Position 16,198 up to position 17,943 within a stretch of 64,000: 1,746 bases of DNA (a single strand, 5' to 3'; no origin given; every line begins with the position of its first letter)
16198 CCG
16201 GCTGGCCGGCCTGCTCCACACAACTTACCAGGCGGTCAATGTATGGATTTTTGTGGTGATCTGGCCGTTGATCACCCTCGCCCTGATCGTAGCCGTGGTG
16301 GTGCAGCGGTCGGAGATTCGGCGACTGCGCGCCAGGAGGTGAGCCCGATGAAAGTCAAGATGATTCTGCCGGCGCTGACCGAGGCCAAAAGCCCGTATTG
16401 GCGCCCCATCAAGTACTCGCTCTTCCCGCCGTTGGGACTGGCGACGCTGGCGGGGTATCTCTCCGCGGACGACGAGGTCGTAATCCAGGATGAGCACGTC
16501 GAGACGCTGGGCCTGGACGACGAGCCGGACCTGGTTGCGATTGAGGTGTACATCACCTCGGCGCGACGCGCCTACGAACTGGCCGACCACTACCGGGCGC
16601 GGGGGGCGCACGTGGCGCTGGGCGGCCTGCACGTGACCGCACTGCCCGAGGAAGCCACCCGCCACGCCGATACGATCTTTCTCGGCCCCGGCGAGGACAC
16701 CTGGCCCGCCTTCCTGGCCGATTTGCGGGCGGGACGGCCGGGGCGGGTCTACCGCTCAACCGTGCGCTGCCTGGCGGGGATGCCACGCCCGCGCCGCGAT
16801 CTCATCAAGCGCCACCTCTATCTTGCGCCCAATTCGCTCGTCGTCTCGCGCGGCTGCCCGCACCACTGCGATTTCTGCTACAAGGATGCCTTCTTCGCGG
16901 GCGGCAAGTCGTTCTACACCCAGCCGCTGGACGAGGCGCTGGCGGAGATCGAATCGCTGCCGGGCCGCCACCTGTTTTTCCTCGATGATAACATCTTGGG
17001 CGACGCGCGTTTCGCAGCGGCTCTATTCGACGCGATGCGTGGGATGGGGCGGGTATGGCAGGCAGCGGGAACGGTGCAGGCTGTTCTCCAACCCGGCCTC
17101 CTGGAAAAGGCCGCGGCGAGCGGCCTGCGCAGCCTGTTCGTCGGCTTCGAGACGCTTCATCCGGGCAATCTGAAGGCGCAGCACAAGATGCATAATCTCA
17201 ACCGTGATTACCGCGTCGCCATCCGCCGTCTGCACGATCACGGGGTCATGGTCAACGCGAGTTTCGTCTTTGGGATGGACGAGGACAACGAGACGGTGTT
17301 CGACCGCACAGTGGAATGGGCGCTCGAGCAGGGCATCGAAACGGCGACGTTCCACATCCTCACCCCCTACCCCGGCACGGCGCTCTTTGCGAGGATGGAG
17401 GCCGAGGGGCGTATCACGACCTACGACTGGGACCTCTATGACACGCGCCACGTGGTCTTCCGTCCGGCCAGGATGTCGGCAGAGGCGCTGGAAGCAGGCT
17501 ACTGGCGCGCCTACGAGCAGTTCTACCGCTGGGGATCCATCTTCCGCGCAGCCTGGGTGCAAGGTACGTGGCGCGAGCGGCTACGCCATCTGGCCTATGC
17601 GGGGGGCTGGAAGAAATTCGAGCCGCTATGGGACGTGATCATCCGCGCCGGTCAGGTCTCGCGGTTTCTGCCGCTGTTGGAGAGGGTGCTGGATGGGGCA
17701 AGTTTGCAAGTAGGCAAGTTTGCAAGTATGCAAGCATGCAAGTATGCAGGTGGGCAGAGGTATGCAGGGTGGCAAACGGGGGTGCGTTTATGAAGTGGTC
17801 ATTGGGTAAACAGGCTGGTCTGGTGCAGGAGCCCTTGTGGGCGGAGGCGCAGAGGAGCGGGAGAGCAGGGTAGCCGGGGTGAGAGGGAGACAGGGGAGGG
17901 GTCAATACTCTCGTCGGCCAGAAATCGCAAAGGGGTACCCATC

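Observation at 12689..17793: Two-component system (multi-TM GAF histidine kinase, Cys-rich lipoprotein, LuxR-type regulator) divergent from a tightly coupled small-membrane-protein / B12-radical-SAM operon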

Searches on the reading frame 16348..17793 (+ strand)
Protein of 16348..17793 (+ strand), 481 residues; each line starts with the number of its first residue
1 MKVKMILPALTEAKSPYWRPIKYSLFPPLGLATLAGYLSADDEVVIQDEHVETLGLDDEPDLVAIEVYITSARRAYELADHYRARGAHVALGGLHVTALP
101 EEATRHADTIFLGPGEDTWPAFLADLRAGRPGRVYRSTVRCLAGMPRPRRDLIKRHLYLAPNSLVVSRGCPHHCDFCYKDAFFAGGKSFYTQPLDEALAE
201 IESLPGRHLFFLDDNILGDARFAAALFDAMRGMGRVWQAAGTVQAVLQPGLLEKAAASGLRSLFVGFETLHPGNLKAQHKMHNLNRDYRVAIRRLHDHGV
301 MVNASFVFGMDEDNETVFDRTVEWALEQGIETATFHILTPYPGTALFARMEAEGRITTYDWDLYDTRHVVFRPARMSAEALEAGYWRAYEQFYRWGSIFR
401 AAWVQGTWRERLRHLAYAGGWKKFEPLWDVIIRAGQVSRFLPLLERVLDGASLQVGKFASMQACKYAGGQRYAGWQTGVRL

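Call 3: search_protein_families(library=pfam, proteins=[window:16348-17793:+], max_evalue=0.01)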
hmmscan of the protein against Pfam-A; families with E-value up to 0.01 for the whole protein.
window:16348-17793:+ (481 aa): 3 families
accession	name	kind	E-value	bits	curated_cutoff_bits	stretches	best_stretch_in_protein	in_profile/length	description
PF04055.27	Radical_SAM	-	1.6e-11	45.1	29.5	1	165-325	2-166/166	Radical SAM superfamily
PF02310.24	B12-binding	-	2.7e-11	43.8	32.1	1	26-122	12-120/121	B12 binding domain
PF13282.11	DUF4070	-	0.00016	22.2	22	1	344-400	1-56/144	Domain of unknown function (DUF4070)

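Call 4: search_protein_families(library=ncbifam, proteins=[window:16348-17793:+], max_evalue=0.01)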
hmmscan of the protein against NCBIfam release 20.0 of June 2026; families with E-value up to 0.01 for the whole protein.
window:16348-17793:+ (481 aa): 16 families
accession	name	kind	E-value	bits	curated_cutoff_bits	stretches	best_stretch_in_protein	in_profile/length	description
TIGR03471.1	HpnJ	equivalog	7e-20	71.3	577.6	1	163-399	199-440/472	hopanoid biosynthesis associated radical SAM protein HpnJ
TIGR02026.1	BchE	equivalog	1.1e-19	70.8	481.35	1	166-411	199-446/497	magnesium-protoporphyrin IX monomethyl ester anaerobic oxidative cyclase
TIGR04367.1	HpnR_B12_rSAM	equivalog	4.2e-18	65.1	650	1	60-377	61-397/490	hopanoid C-3 methylase HpnR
TIGR04013.1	B12_SAM_MJ_1487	hypoth_equivalog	3.2e-16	59.2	251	1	34-179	16-169/382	TIGR04013 family B12-binding domain/radical SAM domain-containing protein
NF038361.1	rSAM_Sden_1168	equivalog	5e-15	55.1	575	1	164-383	285-506/560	Sden_1168 family B12-binding radical SAM P-methyltransferase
NF050148.1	rSAM_ApyD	equivalog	2.6e-14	52.6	750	1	166-354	204-401/645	RiPP biosynthesis radical SAM protein ApyD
NF033070.1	rSAM_AprD4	equivalog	3.2e-13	49.4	500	1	24-383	38-422/456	AprD4 family radical SAM diol-dehydratase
TIGR04072.2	rSAM_ladder_B12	equivalog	7.1e-10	38.1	360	1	68-358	82-380/443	lipid biosynthesis B12-binding/radical SAM protein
TIGR04479.1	bcpD_PhpK_rSAM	subfamily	1.2e-08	33.8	600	1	164-323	244-404/504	PhpK family radical SAM P-methyltransferase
TIGR04014.1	B12_SAM_MJ_0865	equivalog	1.1e-06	27.7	360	1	262-347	271-355/434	methyl-coenzyme M reductase glutamine C-methyltransferase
TIGR04295.1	B12_rSAM_oligo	hypoth_equivalog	5e-05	22.2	400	1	164-227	203-266/422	TIGR04295 family B12-binding domain-containing radical SAM protein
NF045585.1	rSAM_slr0320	equivalog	0.0022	16.6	775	1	166-317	240-399/511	photosystem II high light acclimation radical SAM protein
TIGR03975.1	rSAM_ocin_1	subfamily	0.0038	15.8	281.85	1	167-280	267-383/606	RiPP maturation radical SAM C-methyltransferase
NF033712.0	B12_rSAM_KedN5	subfamily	0.0056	14.9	700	0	167-179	201-213/624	KedN5 family methylcobalamin-dependent radical SAM C-methyltransferase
TIGR01212.1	TIGR01212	equivalog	0.0063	15.7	180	1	263-364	141-240/302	tRNA modification radical SAM protein MnmL/YtqA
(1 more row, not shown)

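Call 5: find_homologous_proteins(query=window:16348-17793:+, max_evalue=1e-10)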
Query window:16348-17793:+ (481 aa): 8000 proteins with E <= 1e-10 among 8000 candidates; the best 120 are listed.
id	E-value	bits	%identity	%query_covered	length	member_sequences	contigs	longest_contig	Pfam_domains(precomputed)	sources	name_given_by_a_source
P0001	1.9e-277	939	88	94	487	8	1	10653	PF04055.28,PF02310.25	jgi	jgi:radical SAM superfamily enzyme YgiQ (UPF0313 family)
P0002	2.0e-273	925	86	94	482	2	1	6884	PF04055.28,PF02310.25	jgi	-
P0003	2.7e-260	882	83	94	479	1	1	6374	PF04055.28,PF02310.25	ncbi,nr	ncbi:MAG: B12-binding domain-containing radical SAM protein [Anaerolineae bacterium]|nr:B12-binding 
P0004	3.5e-260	882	83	94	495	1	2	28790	PF04055.28,PF02310.25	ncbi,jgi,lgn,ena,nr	ncbi:MAG TPA: B12-binding domain-containing radical SAM protein [Chloroflexi bacterium]|nr:B12-bindi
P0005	6.6e-259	878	82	94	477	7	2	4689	PF04055.28,PF02310.25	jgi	jgi:radical SAM superfamily enzyme YgiQ (UPF0313 family)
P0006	2.2e-256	869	81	94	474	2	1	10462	PF04055.28,PF02310.25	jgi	jgi:radical SAM superfamily enzyme YgiQ (UPF0313 family)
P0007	3.4e-256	869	82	94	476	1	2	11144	PF04055.28,PF02310.25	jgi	jgi:radical SAM superfamily enzyme YgiQ (UPF0313 family)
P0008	6.8e-256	868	82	94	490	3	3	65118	PF04055.28,PF02310.25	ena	-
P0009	3.1e-255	865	80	96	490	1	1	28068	PF04055.28,PF02310.25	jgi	jgi:radical SAM superfamily enzyme YgiQ (UPF0313 family)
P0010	5.8e-254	861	81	94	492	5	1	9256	PF04055.28,PF02310.25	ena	-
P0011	8.1e-254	861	80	94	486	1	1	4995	PF04055.28,PF02310.25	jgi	jgi:radical SAM superfamily enzyme YgiQ (UPF0313 family)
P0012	1.1e-253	860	79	97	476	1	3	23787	PF04055.28,PF02310.25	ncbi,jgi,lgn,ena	jgi:radical SAM superfamily enzyme YgiQ (UPF0313 family)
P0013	2.7e-253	859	81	94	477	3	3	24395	PF04055.28,PF02310.25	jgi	jgi:radical SAM superfamily enzyme YgiQ (UPF0313 family)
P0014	1.0e-252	857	79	97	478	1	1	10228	PF04055.28,PF02310.25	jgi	jgi:radical SAM superfamily enzyme YgiQ (UPF0313 family)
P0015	1.1e-252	857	81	94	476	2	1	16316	PF04055.28,PF02310.25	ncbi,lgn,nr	ncbi:MAG: radical SAM protein [Chloroflexota bacterium]|nr:radical SAM protein [Chloroflexota bacter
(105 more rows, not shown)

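Call 6: find_related_loci(query=window:16348-17793:+, collection=genome_contigs, flank=8000)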
Query window:16348-17793:+ (481 aa) in genome_contigs; peptide patterns used: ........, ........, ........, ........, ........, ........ (x = any residue, [..] = any of these).
600 stretches matched a pattern (row limit reached: there are more); 586 encode a relative of the query (tblastn E <= 1e-3); the best 80 are kept; 80 distinct loci.
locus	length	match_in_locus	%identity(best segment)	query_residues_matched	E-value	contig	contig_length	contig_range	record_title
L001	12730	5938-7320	79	1-465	0e+0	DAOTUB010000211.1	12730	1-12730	MAG TPA_asm: Anaerolineae bacterium isolate F17_41 k129_708771, whole genome shotgun sequence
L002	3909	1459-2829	81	1-451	0e+0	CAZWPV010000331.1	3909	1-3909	MAG TPA_asm: uncultured Anaerolineales bacterium isolate binchicken_co228_317 genome assembly, contig: NODE_40950_length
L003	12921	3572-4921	79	1-450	0e+0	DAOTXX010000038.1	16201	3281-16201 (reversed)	MAG TPA_asm: Thermoflexales bacterium isolate H21_290 k133_974714, whole genome shotgun sequence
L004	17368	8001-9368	77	1-460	0e+0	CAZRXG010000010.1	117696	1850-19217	MAG TPA_asm: uncultured Anaerolineae bacterium isolate binchicken_co178_148 genome assembly, contig: NODE_304_length_117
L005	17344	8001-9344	78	1-448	0e+0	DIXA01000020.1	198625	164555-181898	MAG TPA_asm: Anaerolineales bacterium UBA6092 UBA6092_contig_2079, whole genome shotgun sequence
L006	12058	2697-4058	77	1-454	0e+0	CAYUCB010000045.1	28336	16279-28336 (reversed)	MAG TPA_asm: uncultured Caldilineaceae bacterium isolate binchicken_co186_200 genome assembly, contig: NODE_1809_length_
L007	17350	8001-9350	77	1-450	0e+0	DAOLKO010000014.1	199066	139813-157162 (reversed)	MAG TPA_asm: Blastocatellia bacterium isolate AMR_MDS_0338 NODE_21_length_199066_cov_16.606374, whole genome shotgun seq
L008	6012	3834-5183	76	1-450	0e+0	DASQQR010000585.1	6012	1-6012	MAG TPA_asm: Anaerolineales bacterium isolate SMAG_U10862 k141_102281, whole genome shotgun sequence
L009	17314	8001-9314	78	1-438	0e+0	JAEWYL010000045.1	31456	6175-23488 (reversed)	MAG: Chloroflexota bacterium isolate OH_SFB_172 k127_680129, whole genome shotgun sequence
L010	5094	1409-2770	76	1-454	0e+0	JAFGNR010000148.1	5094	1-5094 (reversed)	MAG: Anaerolineae bacterium isolate Zod_Metabat.557 k87_1079413, whole genome shotgun sequence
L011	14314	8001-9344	79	1-448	0e+0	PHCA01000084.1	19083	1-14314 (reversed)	MAG: Chloroflexi bacterium HGW-Chloroflexi-1 bjp_ig2158_scaffold_3940, whole genome shotgun sequence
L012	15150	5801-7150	77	1-450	0e+0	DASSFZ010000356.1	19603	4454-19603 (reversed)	MAG TPA_asm: Anaerolineae bacterium isolate SMAG_U1019 k141_381131, whole genome shotgun sequence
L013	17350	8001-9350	75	1-450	0e+0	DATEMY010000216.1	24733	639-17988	MAG TPA_asm: Blastocatellia bacterium isolate SMAG_U8955 k141_2308847, whole genome shotgun sequence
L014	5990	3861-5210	77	1-450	0e+0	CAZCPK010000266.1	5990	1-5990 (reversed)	MAG TPA_asm: uncultured Anaerolineales bacterium isolate SRP141376_co2_268 genome assembly, contig: NODE_22274_length_59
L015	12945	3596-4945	75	1-450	0e+0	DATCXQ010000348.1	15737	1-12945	MAG TPA_asm: Blastocatellia bacterium isolate SMAG_U7443 k141_894589, whole genome shotgun sequence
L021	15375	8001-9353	76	1-451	0e+0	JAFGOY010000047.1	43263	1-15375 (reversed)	MAG: Anaerolineae bacterium isolate Zod_Metabat.663 k87_8216637, whole genome shotgun sequence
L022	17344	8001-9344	75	1-448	0e+0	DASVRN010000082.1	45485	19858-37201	MAG TPA_asm: Chloroflexia bacterium isolate SMAG_U3237 k141_385682, whole genome shotgun sequence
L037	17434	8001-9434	72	1-476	0e+0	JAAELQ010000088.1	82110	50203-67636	MAG: bacterium isolate Bpl_9 BplG_CONTIG1304793, whole genome shotgun sequence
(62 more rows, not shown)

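Call 10: search_solved_structures(query=window:16348-17793:+, max_evalue=0.01)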
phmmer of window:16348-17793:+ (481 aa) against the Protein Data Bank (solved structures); distinct sequences matched with E-value up to 0.01: 2.
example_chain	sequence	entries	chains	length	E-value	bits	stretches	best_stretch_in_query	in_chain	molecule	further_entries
6fd2_B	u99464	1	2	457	7e-09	38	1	25-350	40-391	Putative apramycin biosynthetic oxidoreductase 4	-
9ccb_A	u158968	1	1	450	3.8e-07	32.2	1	134-347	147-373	Radical SAM core domain-containing protein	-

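Call 16: find_encoding_contigs(protein=P0001, flank=6000, max_places=3)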
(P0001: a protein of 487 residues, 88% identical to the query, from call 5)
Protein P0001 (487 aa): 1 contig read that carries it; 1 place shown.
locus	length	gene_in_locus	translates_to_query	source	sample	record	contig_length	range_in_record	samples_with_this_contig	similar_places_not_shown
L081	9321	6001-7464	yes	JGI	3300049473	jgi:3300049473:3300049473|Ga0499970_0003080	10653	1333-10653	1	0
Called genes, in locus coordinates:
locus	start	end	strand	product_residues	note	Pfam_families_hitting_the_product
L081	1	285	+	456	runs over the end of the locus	PF01547:SBP_bac_1, PF13416:SBP_bac_8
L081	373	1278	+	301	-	PF00528:BPD_transp_1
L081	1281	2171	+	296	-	PF00528:BPD_transp_1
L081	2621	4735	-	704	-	PF02518:HATPase_c (weak)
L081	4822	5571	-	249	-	PF00072:Response_reg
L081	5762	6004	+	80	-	-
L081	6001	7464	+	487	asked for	PF02310:B12-binding, PF04055:Radical_SAM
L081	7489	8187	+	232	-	-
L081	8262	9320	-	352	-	?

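Call 17: find_encoding_contigs(protein=P0002, flank=6000, max_places=3)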
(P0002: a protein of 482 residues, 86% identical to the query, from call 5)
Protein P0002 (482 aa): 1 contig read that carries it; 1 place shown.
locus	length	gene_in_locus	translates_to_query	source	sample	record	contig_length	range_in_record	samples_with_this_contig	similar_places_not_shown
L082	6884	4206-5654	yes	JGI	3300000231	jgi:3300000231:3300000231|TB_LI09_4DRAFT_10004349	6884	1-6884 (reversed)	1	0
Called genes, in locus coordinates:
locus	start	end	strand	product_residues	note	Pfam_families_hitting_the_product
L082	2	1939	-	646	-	?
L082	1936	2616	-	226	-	PF07099:DUF1361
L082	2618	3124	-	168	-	-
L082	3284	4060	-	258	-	PF00072:Response_reg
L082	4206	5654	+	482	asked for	PF02310:B12-binding, PF04055:Radical_SAM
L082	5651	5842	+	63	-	-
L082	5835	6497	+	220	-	-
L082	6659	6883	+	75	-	?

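Call 30: search_protein_families(library=pfam, proteins=[L081:7489-8187:+, L004:7594-8004:+, L021:7217-7981:+, L022:7255-8004:+, L008:2815-3837:+, L037:7195-8004:+, L007:7340-7822:+, L082:2618-3124:-], max_evalue=0.01)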
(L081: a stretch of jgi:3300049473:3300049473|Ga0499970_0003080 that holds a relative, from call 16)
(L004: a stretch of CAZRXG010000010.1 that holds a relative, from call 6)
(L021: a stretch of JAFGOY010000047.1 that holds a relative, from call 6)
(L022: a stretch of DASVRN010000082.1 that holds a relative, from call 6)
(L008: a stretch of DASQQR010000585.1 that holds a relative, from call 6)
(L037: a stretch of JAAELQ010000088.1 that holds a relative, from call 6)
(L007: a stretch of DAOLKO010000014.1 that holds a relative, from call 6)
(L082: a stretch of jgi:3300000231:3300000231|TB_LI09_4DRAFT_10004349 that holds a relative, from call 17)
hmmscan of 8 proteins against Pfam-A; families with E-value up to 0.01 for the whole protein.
L081:7489-8187:+ (232 aa): 0 families

L004:7594-8004:+ (136 aa): 2 families
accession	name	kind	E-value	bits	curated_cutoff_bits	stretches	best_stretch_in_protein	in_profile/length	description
PF10990.13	DUF2809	-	2e-26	92.9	29.3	1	35-118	3-86/86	Protein of unknown function (DUF2809)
PF04892.17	VanZ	-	0.00018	22.6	30.1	1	27-124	38-121/126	VanZ like family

L021:7217-7981:+ (254 aa): 0 families

L022:7255-8004:+ (249 aa): 0 families

L008:2815-3837:+ (340 aa): 0 families

L037:7195-8004:+ (269 aa): 0 families

L007:7340-7822:+ (160 aa): 1 family
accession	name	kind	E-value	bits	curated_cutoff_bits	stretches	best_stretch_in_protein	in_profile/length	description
PF01894.22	UPF0047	-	1.5e-33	115.9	27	1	34-155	1-115/117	Uncharacterised protein family UPF0047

L082:2618-3124:- (168 aa): 0 families

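Call 39: predict_structure(alignment_id=A2)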
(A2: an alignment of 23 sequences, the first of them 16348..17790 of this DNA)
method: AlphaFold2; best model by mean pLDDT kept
length: 481 residues; sequences in the alignment: 23
mean_pLDDT: 76.2   pTM: 0.77
mean pLDDT of the five models: 76.2, 74.2, 68.8, 65.2, 63.0
residues with pLDDT >= 90: 152; 70-90: 178; 50-70: 81; < 50: 70
segments of 3 or more residues with pLDDT < 50: 12-26, 156-168, 184-188, 205-209, 452-481
pLDDT, mean of each block of 10 residues (from residue 1): 89 42 50 88 89 88 87 90 98 83 94 82 96 85 70 57 45 69 49 64 54 64 79 73 84 88 87 89 85 92 90 95 96 86 84 87 61 90 90 93 91 86 67 66 72 41 33 27 29
secondary structure, 60 per line:
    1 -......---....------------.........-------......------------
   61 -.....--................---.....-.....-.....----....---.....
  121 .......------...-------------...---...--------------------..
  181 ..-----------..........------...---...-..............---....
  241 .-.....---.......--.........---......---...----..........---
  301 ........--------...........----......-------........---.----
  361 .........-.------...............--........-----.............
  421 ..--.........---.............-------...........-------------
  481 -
elements in order: E2-7 H11-14 H27-35 E43-48 E62-66 H69-84 E88-92 H94-98 H100-104 E109-112 H116-127 E134-136 H179-182 H194-203 E210-212 H220-233 E237-241 H243-247 H251-257 E260-268 H272-277 H288-297 E301-308 H317-327 E332-337 H345-352 H361-369 H378-392 H395-402 H408-422 H425-433 H437-449 H457-467

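Call 42: fold_search(model_id=the predicted structure, library=pdb)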
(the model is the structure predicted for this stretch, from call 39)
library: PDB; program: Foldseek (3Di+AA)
matches with E <= 10: 1596; with E <= 0.001: 41
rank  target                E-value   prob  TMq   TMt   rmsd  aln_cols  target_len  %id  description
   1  6fd2_B                4.6e-18  1.00  0.64  0.67   7.3       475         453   20  Radical SAM 1,2-diol dehydratase AprD4 in complex with its substrate paromamine (released 2018-01-17)
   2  6fd2_A                1.2e-17  1.00  0.65  0.68   7.2       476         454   20  Radical SAM 1,2-diol dehydratase AprD4 in complex with its substrate paromamine (released 2018-01-17)
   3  9ccb                  3.5e-14  1.00  0.55  0.62  10.8       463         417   17  X-ray crystal structure of methyl-coenzyme M reductase glutamine methylase (MgmA) from Methanothermobacter marburgensis  (released 2025-01-01)
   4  6wte_B                2.5e-13  1.00  0.60  0.55   7.6       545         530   15  Structure of radical S-adenosylmethionine methyltransferase, TsrM, from Kitasatospora setae with cobalamin and [4Fe-4S (released 2020-12-23)
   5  6wte_A                3.4e-13  1.00  0.58  0.50   9.4       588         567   13  Structure of radical S-adenosylmethionine methyltransferase, TsrM, from Kitasatospora setae with cobalamin and [4Fe-4S (released 2020-12-23)
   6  6wtf_A                1.1e-12  1.00  0.61  0.55   8.2       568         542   14  Structure of radical S-adenosylmethionine methyltransferase, TsrM, from Kitasatospora setae with tryptophan substrate  (released 2020-12-23)
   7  6wtf_B                5.2e-12  1.00  0.55  0.50   5.9       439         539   16  Structure of radical S-adenosylmethionine methyltransferase, TsrM, from Kitasatospora setae with tryptophan substrate  (released 2020-12-23)
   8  9n1d                  7.6e-12  1.00  0.59  0.46  10.0       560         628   15  Crystal structure of CysS from Corallococcus sp. CA054B with 5'-deoxyadenosine and methionine bound (released 2026-01-28)
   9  9n1c                  2.7e-11  1.00  0.59  0.47  10.7       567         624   15  Crystal structure of CysS from Corallococcus sp. CA054B with 5'-deoxyadenosine, methionine, and pantetheinylated 3-ethox (released 2026-01-28)
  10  7kdx_B                6.7e-11  1.00  0.55  0.42  14.2       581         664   17  Crystal structure of Streptomyces tokunonesis TokK with hydroxycobalamin, 5'-deoxyadenosine, and methionine (released 2022-01-12)
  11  9n1b                  7.9e-11  1.00  0.57  0.45  11.1       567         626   15  Crystal structure of CysS from Corallococcus sp. CA054B with 5'-deoxyadenosine, methionine, and pantetheinylated 3-metho (released 2026-01-28)
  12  7kdy_A                1.6e-10  1.00  0.56  0.43  13.1       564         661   16  Crystal structure of Streptomyces tokunonesis TokK with hydroxycobalamin, 5'-deoxyadenosine, methionine, and (2R)-pant (released 2022-01-12)
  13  7mjx_A                2.4e-10  1.00  0.55  0.59   5.4       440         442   13  MiaB in the complex with 5'-deoxyadenosine, methionine and RNA (released 2021-09-15)
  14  9a6d_A                3.3e-10  1.00  0.52  0.56   6.4       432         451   11  Integrative model of MTAB-YVFG by crosslinking MS and deep learning (released 2024-09-18)
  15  7kdx_A                3.4e-10  1.00  0.54  0.41  13.5       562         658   16  Crystal structure of Streptomyces tokunonesis TokK with hydroxycobalamin, 5'-deoxyadenosine, and methionine (released 2022-01-12)
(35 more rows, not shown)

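Call 43: search_protein_representatives(protein=window:16348-17793:+)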
Query: 481 residues. Proteins with E-value up to 0.001 (for the whole library): 25089; up to 1e-10: 9710; up to 1e-30: 2122. The best 150 are listed.
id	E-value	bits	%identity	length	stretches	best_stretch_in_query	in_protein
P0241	2.4e-202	689.3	66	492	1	1-454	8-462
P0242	1.2e-151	522.0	71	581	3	5-229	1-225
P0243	9.2e-138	476.3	71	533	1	159-452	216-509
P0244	2.2e-136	471.8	63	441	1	53-402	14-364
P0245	4.0e-132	457.7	50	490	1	4-448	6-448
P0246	2.2e-126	438.8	70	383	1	96-374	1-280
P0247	3.3e-125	434.9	71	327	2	41-226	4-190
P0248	2.1e-124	432.2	77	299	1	2-248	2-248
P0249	2.6e-124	431.9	65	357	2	276-455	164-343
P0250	2.8e-124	431.8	58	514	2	5-235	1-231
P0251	3.3e-124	431.6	76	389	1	1-260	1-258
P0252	1.1e-116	406.8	60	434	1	65-408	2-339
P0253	2.3e-114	399.2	44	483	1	1-447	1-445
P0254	4.0e-114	398.3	66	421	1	54-354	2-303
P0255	2.8e-111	389.0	46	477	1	1-436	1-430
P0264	2.5e-98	346.2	44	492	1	1-405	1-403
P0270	4.2e-94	332.3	41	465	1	4-429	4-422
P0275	3.4e-92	326.0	43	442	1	4-411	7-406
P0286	5.6e-87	308.8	42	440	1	23-403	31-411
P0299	7.9e-84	298.4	40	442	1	1-402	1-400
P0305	1.1e-82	294.7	37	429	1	1-400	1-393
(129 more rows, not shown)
